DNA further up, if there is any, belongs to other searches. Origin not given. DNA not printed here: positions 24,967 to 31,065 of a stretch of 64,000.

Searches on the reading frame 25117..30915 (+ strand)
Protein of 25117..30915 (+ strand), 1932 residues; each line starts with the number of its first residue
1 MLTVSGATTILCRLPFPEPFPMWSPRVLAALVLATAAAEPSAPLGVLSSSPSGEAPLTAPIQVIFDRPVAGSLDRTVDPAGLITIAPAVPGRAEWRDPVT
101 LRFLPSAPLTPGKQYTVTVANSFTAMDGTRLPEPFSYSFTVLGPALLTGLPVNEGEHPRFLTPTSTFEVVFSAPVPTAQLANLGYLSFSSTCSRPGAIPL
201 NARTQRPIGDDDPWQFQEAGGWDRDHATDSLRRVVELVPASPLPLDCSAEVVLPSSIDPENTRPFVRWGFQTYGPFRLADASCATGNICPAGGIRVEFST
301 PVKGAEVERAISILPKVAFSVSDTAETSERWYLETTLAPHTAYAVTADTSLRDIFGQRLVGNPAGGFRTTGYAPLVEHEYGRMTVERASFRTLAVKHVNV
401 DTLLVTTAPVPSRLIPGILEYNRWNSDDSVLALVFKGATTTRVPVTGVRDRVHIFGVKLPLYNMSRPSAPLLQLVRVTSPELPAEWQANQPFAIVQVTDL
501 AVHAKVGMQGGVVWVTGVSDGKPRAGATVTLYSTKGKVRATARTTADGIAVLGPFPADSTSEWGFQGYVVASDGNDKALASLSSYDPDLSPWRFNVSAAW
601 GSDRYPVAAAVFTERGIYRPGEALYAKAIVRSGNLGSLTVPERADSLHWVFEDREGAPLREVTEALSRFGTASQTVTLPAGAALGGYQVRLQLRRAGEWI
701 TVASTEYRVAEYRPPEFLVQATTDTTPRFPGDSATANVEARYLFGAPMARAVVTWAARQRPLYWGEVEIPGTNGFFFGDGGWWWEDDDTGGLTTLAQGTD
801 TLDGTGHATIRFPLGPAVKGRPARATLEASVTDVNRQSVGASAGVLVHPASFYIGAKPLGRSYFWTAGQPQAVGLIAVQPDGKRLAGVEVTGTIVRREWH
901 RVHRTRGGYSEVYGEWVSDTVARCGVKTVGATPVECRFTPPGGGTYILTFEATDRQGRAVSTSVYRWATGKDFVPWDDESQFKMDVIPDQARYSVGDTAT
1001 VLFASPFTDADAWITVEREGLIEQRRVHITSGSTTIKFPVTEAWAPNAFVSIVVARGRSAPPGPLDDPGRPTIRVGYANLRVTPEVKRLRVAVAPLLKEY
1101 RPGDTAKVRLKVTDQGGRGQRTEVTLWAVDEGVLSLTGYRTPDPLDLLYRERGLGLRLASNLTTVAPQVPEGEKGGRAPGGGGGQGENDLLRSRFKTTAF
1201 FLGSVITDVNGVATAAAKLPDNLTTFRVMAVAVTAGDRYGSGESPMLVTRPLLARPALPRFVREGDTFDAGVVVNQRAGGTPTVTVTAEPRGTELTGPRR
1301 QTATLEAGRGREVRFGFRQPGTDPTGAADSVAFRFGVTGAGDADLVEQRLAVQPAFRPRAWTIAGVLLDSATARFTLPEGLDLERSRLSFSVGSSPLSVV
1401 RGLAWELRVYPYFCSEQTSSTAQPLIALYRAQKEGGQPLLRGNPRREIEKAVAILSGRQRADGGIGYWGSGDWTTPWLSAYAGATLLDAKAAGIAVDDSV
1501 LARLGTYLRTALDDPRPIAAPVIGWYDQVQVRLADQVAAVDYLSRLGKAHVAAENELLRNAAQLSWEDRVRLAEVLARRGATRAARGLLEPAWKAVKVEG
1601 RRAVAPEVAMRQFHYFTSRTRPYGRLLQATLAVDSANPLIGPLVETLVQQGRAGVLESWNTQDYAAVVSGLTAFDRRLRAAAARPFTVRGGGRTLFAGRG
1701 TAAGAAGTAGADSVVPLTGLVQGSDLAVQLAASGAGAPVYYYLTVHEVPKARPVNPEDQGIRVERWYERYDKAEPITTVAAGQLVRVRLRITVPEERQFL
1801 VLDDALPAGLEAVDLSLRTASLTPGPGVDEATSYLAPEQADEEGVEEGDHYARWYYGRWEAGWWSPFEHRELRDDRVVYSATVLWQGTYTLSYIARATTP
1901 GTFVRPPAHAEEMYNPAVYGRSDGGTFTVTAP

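Call 72: search_protein_families(library=pfam, proteins=[window:25117-30915:+], max_evalue=0.01)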
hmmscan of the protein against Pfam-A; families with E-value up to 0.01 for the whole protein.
window:25117-30915:+ (1932 aa): 8 families
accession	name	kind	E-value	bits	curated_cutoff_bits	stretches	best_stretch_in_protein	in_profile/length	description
PF17973.7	bMG10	-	3.4e-29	102.1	26.2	1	1760-1916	1-130/131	Bacterial Alpha-2-macroglobulin MG10 domain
PF07703.20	A2M_BRD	-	8.6e-25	88.1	22.7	1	985-1136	2-140/140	Alpha-2-macroglobulin bait region domain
PF11974.14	bMG3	-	4.9e-16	59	34.9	1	497-598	1-100/103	Bacterial alpha-2-macroglobulin MG3 domain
PF00207.28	A2M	-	5.2e-14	52.3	21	1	1198-1286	1-90/92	Alpha-2-macroglobulin family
PF01835.25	MG2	-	6.2e-14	52.6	32.8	1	610-692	3-81/96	MG2 domain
PF13205.12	Big_5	-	7.7e-13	49.5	23.6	2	43-140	4-104/105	Bacterial Ig-like domain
PF17972.7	bMG5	-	1.4e-06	29.1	26.5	1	722-834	8-112/127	Bacterial Alpha-2-macroglobulin MG5 domain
PF17962.7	bMG6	-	0.00031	21.3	23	1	857-965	3-109/112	Bacterial macroglobulin domain 6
